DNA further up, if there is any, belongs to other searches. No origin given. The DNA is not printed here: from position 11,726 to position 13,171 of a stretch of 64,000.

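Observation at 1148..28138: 27-kb catabolic island for N-methylated and quaternary amines combining three demethylation chemistries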

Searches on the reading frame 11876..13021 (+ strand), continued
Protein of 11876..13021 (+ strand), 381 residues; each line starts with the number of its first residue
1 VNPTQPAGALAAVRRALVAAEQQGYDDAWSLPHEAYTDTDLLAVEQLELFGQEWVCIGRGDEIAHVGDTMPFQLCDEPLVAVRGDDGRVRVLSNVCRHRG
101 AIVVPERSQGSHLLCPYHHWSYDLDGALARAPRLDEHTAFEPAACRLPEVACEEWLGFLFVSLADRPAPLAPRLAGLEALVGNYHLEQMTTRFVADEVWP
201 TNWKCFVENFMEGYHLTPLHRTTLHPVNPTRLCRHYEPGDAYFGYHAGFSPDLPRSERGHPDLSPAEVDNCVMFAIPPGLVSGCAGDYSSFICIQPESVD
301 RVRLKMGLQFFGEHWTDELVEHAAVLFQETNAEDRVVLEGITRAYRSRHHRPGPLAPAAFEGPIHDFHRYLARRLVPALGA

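Call 87: find_encoding_contigs(protein=P0345, flank=9000, max_places=1)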
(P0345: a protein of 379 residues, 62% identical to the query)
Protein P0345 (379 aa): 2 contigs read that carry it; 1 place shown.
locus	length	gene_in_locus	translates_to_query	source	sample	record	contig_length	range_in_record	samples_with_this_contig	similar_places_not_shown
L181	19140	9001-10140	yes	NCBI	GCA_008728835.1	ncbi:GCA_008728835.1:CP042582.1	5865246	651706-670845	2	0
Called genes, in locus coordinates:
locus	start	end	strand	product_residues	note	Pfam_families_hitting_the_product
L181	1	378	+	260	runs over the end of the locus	PF09339:HTH_IclR, PF12802:MarR_2, PF01614:IclR_C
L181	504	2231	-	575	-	PF02776:TPP_enzyme_N, PF00205:TPP_enzyme_M, PF02775:TPP_enzyme_C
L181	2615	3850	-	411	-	PF01321:Creatinase_N, PF00557:Peptidase_M24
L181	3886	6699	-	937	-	PF00690:Cation_ATPase_N, PF00122:E1-E2_ATPase, PF00702:Hydrolase, PF13246:Cation_ATPase, PF00689:Cation_ATPase_C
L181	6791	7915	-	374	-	PF02746:MR_MLE_N, PF13378:MR_MLE_C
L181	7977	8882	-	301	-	PF00126:HTH_1, PF03466:LysR_substrate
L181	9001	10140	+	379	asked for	PF00355:Rieske, PF00848:Ring_hydroxyl_A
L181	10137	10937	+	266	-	PF23169:HalD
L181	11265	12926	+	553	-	PF00496:SBP_bac_5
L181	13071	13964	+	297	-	PF00528:BPD_transp_1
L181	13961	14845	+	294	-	PF12911:OppC_N, PF00528:BPD_transp_1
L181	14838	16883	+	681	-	PF00005:ABC_tran, PF13191:AAA_16 (faint), PF02463:SMC_N (faint), PF13401:AAA_22 (faint), PF13304:AAA_21 (weak), PF08352:oligo_HPY, PF00005:ABC_tran, PF08352:oligo_HPY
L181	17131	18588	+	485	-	PF00501:AMP-binding, PF13193:AMP-binding_C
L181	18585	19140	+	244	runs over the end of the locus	PF13302:Acetyltransf_3, PF13523:Acetyltransf_8 (weak)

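Call 106: find_encoding_contigs(protein=P0285, flank=10000, max_places=1)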
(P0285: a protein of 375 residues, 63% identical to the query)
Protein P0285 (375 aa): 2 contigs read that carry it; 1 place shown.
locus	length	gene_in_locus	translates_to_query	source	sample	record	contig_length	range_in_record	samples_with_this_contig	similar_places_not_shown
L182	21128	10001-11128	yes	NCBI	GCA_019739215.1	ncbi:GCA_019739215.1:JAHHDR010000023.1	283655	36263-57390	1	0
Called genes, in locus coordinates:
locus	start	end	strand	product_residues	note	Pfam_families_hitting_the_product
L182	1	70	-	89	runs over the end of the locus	PF04267:SoxD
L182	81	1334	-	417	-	PF00890:FAD_binding_2 (faint), PF01266:DAO, PF13450:NAD_binding_8 (faint)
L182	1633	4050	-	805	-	PF01266:DAO, PF16350:FAO_M, PF01571:GCV_T, PF08669:GCV_T_C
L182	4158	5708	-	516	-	PF06253:MTTB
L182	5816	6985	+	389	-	PF02746:MR_MLE_N, PF13378:MR_MLE_C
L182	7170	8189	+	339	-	PF02615:Ldh_2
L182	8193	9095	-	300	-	PF00126:HTH_1, PF03466:LysR_substrate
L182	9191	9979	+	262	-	PF23169:HalD, PF13640:2OG-FeII_Oxy_3 (faint), PF22814:WelO5 (faint)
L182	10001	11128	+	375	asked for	PF00355:Rieske, PF00848:Ring_hydroxyl_A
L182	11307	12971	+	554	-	PF00496:SBP_bac_5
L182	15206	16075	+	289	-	PF00528:BPD_transp_1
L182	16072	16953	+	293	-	PF12911:OppC_N (weak), PF00528:BPD_transp_1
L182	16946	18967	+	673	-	PF00004:AAA (faint), PF00005:ABC_tran, PF13191:AAA_16 (faint), PF13304:AAA_21 (weak), PF08352:oligo_HPY, PF00005:ABC_tran, PF02463:SMC_N (weak), PF08352:oligo_HPY, +2 more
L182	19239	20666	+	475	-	PF00171:Aldedh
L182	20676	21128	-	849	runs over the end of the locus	PF00989:PAS (faint), PF08448:PAS_4 (faint), PF13426:PAS_9 (faint), PF08447:PAS_3, PF00990:GGDEF, PF00563:EAL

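Call 107: find_encoding_contigs(protein=P0303, flank=10000, max_places=1)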
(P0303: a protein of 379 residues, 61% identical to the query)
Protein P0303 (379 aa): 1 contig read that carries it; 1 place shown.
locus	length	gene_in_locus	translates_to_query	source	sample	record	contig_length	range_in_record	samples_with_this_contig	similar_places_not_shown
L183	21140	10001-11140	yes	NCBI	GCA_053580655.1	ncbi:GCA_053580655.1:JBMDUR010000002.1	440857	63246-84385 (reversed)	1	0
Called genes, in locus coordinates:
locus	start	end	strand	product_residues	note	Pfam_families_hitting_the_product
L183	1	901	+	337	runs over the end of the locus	PF00005:ABC_tran, PF08352:oligo_HPY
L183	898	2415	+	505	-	PF00496:SBP_bac_5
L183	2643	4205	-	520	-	PF00144:Beta-lactamase, PF07930:DAP_B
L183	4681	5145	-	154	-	PF00583:Acetyltransf_1, PF13508:Acetyltransf_7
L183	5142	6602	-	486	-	-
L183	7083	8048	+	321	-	PF00248:Aldo_ket_red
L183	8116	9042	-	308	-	PF00126:HTH_1, PF03466:LysR_substrate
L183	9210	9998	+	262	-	PF23169:HalD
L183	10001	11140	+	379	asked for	PF00355:Rieske, PF00848:Ring_hydroxyl_A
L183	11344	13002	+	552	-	PF00496:SBP_bac_5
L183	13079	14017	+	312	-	PF19300:BPD_transp_1_N, PF00528:BPD_transp_1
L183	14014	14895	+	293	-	PF12911:OppC_N, PF00528:BPD_transp_1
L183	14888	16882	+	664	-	PF00005:ABC_tran, PF02463:SMC_N (faint), PF13401:AAA_22 (faint), PF13555:AAA_29 (faint), PF13304:AAA_21, PF08352:oligo_HPY, PF00005:ABC_tran, PF08352:oligo_HPY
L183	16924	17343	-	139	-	PF01475:FUR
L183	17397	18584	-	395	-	PF06965:Na_H_antiport_1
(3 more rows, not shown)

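Call 108: find_encoding_contigs(protein=P0297, flank=10000, max_places=1)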
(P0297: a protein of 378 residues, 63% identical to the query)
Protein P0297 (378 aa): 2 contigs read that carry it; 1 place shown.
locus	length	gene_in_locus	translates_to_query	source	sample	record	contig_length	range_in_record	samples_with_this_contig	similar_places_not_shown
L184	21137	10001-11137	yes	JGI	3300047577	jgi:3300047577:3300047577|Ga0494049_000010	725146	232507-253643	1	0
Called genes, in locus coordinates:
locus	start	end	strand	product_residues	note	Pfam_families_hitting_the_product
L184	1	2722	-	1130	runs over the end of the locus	PF07690:MFS_1, PF01553:Acyltransferase, PF00501:AMP-binding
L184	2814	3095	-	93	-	PF05360:YiaAB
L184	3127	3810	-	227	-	PF04012:PspA_IM30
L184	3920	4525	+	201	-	PF13305:TetR_C_33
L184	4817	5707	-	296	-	PF00892:EamA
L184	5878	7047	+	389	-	PF02746:MR_MLE_N, PF13378:MR_MLE_C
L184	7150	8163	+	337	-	PF02615:Ldh_2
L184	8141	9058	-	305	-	PF00126:HTH_1, PF03466:LysR_substrate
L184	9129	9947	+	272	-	PF23169:HalD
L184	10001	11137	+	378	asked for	PF00355:Rieske, PF00848:Ring_hydroxyl_A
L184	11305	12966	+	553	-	PF00496:SBP_bac_5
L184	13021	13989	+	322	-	PF19300:BPD_transp_1_N (weak), PF00528:BPD_transp_1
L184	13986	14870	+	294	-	PF12911:OppC_N (weak), PF00528:BPD_transp_1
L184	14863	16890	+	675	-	PF13191:AAA_16 (faint), PF00005:ABC_tran, PF13304:AAA_21 (weak), PF08352:oligo_HPY, PF00005:ABC_tran, PF02463:SMC_N (weak), PF13304:AAA_21 (weak), PF08352:oligo_HPY, +2 more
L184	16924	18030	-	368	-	PF02746:MR_MLE_N, PF13378:MR_MLE_C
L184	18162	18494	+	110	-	-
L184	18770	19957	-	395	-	PF02771:Acyl-CoA_dh_N, PF02770:Acyl-CoA_dh_M, PF00441:Acyl-CoA_dh_1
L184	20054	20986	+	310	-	PF00126:HTH_1, PF03466:LysR_substrate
